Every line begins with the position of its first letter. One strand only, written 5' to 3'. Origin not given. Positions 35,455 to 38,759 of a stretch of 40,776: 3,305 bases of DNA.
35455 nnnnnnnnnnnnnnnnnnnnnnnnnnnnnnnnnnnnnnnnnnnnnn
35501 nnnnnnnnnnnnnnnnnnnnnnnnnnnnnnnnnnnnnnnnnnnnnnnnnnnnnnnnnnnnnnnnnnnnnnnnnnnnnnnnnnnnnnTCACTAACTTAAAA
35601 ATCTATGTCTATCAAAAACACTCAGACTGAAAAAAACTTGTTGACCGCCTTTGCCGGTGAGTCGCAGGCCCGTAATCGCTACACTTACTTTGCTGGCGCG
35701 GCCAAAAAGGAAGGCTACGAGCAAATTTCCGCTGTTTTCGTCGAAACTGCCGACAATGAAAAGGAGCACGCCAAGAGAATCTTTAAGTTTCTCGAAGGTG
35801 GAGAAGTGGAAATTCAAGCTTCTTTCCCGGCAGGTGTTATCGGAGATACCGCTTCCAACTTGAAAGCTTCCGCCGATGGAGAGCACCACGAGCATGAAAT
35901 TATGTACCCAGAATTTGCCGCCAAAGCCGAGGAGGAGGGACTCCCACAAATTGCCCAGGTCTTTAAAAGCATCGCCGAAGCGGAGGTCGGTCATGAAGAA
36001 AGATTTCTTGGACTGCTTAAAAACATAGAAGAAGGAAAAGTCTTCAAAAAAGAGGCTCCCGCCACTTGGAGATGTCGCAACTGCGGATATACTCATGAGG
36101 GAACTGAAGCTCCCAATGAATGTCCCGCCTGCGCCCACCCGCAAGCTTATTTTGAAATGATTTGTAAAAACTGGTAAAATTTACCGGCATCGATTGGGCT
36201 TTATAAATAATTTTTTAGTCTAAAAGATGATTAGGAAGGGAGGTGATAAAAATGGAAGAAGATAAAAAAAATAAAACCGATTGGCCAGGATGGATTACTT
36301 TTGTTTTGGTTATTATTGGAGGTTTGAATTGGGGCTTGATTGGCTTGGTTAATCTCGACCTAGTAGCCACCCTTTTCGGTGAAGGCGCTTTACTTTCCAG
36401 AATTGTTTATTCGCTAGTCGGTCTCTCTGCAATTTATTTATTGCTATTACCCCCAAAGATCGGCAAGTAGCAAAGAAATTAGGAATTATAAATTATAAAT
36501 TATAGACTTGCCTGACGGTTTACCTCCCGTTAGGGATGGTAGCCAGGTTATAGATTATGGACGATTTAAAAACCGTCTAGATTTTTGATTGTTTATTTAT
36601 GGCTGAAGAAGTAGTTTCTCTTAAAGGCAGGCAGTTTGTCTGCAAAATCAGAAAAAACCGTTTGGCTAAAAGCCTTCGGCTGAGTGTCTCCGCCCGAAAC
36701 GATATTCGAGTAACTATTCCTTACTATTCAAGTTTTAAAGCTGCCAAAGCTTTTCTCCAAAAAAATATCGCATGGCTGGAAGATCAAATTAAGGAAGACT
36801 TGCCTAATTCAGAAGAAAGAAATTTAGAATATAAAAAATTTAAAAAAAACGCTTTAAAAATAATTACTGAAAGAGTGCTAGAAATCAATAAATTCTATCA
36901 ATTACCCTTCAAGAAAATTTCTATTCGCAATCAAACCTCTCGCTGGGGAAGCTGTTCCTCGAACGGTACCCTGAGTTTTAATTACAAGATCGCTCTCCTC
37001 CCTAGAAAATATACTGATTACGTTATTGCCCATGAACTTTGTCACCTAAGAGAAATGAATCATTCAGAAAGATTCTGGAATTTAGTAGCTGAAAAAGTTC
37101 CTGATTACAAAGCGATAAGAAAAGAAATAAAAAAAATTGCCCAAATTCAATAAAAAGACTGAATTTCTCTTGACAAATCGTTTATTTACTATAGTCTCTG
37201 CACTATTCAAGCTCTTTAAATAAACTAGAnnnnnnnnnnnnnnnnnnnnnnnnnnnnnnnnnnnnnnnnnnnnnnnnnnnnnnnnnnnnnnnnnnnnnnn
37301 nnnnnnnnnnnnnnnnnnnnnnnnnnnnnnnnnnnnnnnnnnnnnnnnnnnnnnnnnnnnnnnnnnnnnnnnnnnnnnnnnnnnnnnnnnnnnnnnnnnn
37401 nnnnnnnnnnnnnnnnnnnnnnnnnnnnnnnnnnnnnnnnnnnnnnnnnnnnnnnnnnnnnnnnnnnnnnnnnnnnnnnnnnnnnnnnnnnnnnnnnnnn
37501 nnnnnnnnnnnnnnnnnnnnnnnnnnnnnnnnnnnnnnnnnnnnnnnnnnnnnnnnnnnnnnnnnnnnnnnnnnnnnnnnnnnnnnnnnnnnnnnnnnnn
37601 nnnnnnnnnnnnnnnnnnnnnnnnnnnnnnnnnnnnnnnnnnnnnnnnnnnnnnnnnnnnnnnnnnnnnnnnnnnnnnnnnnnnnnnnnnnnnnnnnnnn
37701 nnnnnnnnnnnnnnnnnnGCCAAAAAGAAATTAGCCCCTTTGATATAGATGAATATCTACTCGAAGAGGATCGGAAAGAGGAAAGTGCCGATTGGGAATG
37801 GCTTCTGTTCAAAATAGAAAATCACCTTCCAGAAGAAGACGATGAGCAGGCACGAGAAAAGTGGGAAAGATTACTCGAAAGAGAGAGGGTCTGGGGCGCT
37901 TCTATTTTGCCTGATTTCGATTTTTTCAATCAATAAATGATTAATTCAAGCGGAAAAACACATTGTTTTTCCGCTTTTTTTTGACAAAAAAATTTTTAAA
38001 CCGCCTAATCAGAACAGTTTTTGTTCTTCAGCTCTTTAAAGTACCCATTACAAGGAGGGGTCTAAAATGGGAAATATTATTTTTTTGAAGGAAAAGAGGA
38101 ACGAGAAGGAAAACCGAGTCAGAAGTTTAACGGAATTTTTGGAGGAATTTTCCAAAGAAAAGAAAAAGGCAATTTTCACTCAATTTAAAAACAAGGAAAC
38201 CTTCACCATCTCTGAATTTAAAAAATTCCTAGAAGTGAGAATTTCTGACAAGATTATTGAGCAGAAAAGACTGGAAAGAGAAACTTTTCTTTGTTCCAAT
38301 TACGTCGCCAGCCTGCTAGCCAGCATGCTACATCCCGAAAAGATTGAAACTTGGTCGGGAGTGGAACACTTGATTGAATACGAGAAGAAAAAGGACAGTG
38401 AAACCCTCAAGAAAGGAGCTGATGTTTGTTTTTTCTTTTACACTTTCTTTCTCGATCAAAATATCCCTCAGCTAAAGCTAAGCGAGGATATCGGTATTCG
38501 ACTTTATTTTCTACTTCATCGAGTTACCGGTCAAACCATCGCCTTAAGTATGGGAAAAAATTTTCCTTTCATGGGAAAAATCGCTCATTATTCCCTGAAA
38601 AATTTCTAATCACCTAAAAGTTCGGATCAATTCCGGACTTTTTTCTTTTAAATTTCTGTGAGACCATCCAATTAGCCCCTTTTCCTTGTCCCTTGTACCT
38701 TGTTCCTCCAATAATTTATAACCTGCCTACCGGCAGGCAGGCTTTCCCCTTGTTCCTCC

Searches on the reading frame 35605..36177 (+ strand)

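Call 42: search_protein_families(library=pfam, proteins=[window:35605-36177:+])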
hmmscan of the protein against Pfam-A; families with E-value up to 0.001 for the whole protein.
window:35605-36177:+ (190 aa): 5 families
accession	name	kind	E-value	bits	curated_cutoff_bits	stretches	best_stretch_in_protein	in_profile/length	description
PF02915.23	Rubrerythrin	-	1.9e-33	116.2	22.8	1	10-137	1-136/137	Rubrerythrin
PF21349.2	RUBY_RBDX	-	6.1e-16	58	26.5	1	155-184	1-30/30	Rubrerythrin, rubredoxin-like domain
PF00210.30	Ferritin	-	1.2e-07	32.2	24.5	1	10-142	2-140/142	Ferritin-like domain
PF23458.2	DUF7130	-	1.6e-05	25.2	35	1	142-181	42-81/89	Domain of unknown function (DUF7130)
PF01155.25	HypA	-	0.00032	21.1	28.9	1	136-181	46-97/112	Hydrogenase/urease nickel incorporation, metallochaperone, hypA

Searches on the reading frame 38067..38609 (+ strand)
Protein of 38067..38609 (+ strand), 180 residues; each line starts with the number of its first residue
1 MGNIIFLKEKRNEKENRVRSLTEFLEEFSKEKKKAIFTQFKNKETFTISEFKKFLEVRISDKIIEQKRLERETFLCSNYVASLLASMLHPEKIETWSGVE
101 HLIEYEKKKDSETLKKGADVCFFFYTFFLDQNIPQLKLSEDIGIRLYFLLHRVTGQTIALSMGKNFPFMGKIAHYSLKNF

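Call 19: find_encoding_contigs(protein=window:38067-38609:+, flank=3000, max_places=10)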
Protein window:38067-38609:+ (180 aa): 3 contigs read that carry it; 3 places shown.
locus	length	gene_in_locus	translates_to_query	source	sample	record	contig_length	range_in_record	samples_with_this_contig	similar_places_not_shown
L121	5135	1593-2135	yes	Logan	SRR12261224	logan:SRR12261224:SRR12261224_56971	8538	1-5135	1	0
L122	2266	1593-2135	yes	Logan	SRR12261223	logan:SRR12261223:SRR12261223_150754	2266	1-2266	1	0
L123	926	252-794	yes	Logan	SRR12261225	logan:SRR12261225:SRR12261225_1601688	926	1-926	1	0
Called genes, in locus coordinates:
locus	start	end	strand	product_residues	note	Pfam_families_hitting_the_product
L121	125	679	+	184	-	PF01863:YgjP-like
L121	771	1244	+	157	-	-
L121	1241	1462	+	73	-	-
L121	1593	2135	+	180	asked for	-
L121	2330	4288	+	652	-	PF04851:ResIII, PF17757:UvrB_inter, PF27431:UvrB_3rd, PF00271:Helicase_C, PF12344:UvrB, PF02151:UVR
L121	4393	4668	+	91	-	-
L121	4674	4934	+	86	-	PF05016:ParE_toxin, PF15738:YafQ_toxin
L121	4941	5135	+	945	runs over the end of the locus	PF00005:ABC_tran (faint), PF02463:SMC_N (faint), PF03193:RsgA_GTPase (faint), PF13304:AAA_21 (faint), PF13555:AAA_29 (faint), PF20720:nSTAND3 (faint), PF17760:UvrA_inter, PF17755:UvrA_DNA-bind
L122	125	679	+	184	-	PF01863:YgjP-like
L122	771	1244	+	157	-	-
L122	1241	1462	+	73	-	-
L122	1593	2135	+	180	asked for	-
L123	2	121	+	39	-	?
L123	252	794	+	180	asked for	-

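Call 21: find_homologous_proteins(query=window:38067-38609:+)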
Query window:38067-38609:+ (180 aa): 3 proteins with E <= 0.001 among 156 candidates.
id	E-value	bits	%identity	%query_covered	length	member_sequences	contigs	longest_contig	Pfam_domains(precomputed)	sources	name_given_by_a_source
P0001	2.6e-111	387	100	100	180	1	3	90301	-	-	-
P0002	3.2e-61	224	56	100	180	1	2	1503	-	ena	-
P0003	1.4e-58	216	54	100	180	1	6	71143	-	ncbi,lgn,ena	-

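Call 22: find_encoding_contigs(protein=P0003, flank=10000, max_places=6)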
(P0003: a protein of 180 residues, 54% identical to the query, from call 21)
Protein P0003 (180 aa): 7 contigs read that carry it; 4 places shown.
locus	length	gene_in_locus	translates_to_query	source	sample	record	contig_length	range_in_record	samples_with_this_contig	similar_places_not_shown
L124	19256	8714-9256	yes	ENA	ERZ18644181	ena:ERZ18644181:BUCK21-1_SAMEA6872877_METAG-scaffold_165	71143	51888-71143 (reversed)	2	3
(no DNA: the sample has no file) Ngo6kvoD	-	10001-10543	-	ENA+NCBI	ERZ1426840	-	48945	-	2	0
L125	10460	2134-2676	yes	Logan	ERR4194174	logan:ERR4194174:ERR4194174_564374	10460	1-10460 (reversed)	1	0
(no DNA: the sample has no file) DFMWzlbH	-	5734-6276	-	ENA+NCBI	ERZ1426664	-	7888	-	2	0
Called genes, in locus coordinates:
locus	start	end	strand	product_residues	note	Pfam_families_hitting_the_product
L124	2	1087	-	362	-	?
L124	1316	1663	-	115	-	PF01934:HepT-like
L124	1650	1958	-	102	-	PF18765:Polbeta, PF01909:NTP_transf_2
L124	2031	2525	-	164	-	-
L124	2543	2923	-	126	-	-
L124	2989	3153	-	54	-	-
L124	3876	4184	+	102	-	-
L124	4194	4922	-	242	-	PF08713:DNA_alkylation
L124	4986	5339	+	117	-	PF18895:T4SS_pilin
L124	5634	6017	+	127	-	PF06397:Desulfoferrod_N, PF01880:Desulfoferrodox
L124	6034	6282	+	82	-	-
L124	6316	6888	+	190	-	PF00210:Ferritin, PF02915:Rubrerythrin, PF23458:DUF7130 (weak), PF21349:RUBY_RBDX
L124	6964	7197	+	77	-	PF04070:DUF378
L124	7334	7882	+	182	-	PF01863:YgjP-like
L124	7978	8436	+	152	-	-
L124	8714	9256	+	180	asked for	-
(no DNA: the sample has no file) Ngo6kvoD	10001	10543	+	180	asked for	-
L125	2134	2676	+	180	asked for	-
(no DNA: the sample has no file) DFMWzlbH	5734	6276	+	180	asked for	-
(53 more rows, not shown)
